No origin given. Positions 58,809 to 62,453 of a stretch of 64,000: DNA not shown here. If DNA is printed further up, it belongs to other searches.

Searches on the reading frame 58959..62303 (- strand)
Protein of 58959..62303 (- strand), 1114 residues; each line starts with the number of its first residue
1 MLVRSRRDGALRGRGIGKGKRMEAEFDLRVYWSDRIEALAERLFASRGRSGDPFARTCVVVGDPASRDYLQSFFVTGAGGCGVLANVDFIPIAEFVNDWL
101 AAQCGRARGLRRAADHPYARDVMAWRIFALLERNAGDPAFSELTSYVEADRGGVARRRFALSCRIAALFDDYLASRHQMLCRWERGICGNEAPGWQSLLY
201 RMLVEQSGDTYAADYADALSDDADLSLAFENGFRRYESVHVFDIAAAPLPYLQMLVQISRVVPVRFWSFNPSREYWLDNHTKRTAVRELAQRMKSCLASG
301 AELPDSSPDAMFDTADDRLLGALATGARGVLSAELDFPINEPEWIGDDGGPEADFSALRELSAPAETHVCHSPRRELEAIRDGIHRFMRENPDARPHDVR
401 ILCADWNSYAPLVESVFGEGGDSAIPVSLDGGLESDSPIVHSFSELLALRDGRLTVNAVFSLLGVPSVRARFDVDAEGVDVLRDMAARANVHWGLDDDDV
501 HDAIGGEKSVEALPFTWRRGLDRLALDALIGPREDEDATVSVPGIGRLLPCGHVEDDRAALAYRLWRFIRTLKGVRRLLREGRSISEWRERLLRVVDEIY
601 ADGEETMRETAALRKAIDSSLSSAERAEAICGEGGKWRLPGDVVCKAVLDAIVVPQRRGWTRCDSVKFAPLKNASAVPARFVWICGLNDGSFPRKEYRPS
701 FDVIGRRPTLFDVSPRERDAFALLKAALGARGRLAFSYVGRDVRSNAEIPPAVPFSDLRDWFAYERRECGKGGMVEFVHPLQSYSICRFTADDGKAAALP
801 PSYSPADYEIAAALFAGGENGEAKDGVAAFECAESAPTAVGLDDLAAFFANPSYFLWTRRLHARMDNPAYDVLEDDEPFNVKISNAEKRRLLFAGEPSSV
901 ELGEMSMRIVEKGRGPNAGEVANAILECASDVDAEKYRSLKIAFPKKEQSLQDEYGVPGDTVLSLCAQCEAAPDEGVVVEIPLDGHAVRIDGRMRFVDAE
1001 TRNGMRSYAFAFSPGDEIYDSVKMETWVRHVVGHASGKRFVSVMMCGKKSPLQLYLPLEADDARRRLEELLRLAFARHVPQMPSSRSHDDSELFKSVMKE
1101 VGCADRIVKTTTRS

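Call 74: search_protein_families(library=pfam, proteins=[window:58959-62303:-], max_evalue=0.0001)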
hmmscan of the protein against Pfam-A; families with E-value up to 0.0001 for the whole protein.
window:58959-62303:- (1114 aa): 2 families
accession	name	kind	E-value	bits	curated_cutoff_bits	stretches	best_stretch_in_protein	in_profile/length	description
PF04257.20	Exonuc_V_gamma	-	1.8e-40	139.6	25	1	28-295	1-264/314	Exodeoxyribonuclease V, gamma subunit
PF17946.7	RecC_C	-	8.5e-09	36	22.6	1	838-882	2-45/202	RecC C-terminal domain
